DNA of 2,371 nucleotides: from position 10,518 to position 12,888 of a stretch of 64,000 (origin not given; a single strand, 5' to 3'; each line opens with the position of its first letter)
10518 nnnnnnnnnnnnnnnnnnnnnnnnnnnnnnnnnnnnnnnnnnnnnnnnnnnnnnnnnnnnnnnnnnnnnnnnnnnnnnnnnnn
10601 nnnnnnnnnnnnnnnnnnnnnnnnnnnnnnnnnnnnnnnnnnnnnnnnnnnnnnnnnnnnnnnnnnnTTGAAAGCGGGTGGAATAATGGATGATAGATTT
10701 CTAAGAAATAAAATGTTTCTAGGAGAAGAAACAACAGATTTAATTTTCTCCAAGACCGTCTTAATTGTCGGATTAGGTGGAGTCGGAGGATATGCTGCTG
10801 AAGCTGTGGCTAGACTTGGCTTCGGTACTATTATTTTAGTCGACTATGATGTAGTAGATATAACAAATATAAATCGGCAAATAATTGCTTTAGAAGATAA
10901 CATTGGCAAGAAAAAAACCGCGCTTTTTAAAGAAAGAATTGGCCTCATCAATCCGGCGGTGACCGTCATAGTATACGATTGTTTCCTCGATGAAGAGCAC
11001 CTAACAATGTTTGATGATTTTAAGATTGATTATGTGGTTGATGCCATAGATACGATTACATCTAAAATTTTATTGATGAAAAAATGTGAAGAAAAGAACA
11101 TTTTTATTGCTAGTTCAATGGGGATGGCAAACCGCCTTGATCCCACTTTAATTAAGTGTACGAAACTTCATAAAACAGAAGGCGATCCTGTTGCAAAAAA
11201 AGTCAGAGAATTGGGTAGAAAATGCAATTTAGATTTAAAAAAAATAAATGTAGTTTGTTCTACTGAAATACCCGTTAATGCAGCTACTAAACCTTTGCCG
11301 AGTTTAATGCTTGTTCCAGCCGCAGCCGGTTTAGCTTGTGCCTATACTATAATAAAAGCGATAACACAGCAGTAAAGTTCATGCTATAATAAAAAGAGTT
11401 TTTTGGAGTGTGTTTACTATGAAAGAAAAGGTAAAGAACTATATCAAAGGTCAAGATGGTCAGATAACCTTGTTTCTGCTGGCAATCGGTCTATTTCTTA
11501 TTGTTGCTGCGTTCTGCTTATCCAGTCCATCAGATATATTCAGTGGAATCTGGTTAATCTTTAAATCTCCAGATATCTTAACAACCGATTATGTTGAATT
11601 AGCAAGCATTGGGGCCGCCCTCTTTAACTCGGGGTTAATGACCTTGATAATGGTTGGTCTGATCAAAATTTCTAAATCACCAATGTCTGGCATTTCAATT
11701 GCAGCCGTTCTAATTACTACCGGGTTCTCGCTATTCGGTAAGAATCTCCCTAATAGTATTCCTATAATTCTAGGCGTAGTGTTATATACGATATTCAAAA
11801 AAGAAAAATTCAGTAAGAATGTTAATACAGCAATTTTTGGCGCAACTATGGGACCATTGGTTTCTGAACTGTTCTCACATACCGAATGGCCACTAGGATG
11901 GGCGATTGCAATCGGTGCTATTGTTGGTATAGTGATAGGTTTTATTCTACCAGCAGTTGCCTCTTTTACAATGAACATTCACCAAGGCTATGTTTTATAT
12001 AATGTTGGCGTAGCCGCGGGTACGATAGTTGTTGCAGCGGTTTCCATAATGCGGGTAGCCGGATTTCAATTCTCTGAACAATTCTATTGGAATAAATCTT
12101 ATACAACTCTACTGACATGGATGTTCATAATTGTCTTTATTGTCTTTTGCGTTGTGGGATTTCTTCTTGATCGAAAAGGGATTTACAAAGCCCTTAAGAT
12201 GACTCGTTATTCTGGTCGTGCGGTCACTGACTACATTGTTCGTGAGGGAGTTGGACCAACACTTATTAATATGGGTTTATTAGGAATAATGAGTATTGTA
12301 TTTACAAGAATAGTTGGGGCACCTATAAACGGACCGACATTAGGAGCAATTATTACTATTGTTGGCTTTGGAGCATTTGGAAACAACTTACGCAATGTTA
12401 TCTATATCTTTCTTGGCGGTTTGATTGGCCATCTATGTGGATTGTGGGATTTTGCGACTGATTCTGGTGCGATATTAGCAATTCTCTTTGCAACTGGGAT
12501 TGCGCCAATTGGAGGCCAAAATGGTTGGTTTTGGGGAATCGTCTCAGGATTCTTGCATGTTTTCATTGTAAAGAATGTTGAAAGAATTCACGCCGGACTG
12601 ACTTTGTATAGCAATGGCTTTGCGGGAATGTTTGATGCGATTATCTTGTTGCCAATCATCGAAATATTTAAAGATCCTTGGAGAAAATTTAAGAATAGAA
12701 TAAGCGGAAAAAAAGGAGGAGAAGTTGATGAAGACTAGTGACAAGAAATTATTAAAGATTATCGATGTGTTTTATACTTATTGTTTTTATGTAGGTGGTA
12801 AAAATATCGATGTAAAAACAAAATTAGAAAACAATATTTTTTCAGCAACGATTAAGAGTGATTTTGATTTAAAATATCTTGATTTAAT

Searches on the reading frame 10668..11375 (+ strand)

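Call 7: search_protein_families(library=ncbifam, proteins=[window:10668-11375:+])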
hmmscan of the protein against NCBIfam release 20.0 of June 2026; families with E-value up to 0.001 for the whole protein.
window:10668-11375:+ (235 aa): 24 families
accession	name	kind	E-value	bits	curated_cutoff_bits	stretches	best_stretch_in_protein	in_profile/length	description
NF011696.0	PRK15116.1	equivalog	1.3e-40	139.8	304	1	10-182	12-184/268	tRNA cyclic N6-threonylcarbamoyladenosine(37) synthase TcdA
NF006395.0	PRK08644.1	equivalog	1.4e-29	103.3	159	1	19-169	21-171/215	sulfur carrier protein ThiS adenylyltransferase ThiF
TIGR02354.1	thiF_fam2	equivalog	2e-25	89.9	152.2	1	20-169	13-162/200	thiamine biosynthesis protein ThiF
TIGR02356.1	adenyl_thiF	equivalog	5.4e-24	84.7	275.25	1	18-145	11-137/203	thiazole biosynthesis adenylyltransferase ThiF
NF004281.0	PRK05690.1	subfamily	8.8e-23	80.8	266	1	29-161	33-162/250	molybdopterin-synthase adenylyltransferase MoeB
NF006077.0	PRK08223.1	equivalog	1.1e-22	80.4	266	1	8-153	8-156/296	hypothetical protein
TIGR02355.1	moeB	equivalog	1.3e-19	70.5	376.55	1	28-150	24-145/240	molybdopterin-synthase adenylyltransferase MoeB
NF006444.0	PRK08762.1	equivalog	3.5e-19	68.7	449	1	18-143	137-261/387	molybdopterin-synthase adenylyltransferase MoeB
NF004111.0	PRK05600.1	equivalog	2.5e-18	66.3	437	1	19-139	32-151/371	ThiF family adenylyltransferase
NF047750.1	SAMPActivE1UbaA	equivalog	2.3e-17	63.2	450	1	18-148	22-151/270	SAMP-activating enzyme E1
NF005902.0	PRK07878.1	equivalog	1.2e-16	60.6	647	1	29-136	43-149/392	adenylyltransferase/sulfurtransferase MoeZ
NF005646.0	PRK07411.1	equivalog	5.7e-16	58.6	633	1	26-140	36-149/390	molybdopterin-synthase adenylyltransferase MoeB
NF006204.0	PRK08328.1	equivalog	1.2e-15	57.8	339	1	9-146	8-145/231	hypothetical protein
NF009123.0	PRK12475.1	subfamily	2.4e-15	56.7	510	1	7-145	1-142/338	MoeB/ThiF family adenylyltransferase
NF011424.0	PRK14851.1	subfamily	2.6e-14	52.1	1170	1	9-149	24-165/679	hypothetical protein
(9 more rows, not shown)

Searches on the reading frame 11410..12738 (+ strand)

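Call 7: search_protein_families(library=ncbifam, proteins=[window:11410-12738:+])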
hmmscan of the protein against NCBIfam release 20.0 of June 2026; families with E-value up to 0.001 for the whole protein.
window:11410-12738:+ (442 aa): 0 families

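Call 25: search_protein_families(library=pfam, proteins=[window:11410-12738:+])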
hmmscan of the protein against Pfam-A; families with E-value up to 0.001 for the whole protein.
window:11410-12738:+ (442 aa): 1 family
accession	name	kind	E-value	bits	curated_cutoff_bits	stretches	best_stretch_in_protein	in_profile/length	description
PF07613.16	DUF1576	-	2.4e-95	317.6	25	2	40-215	2-177/178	Protein of unknown function (DUF1576)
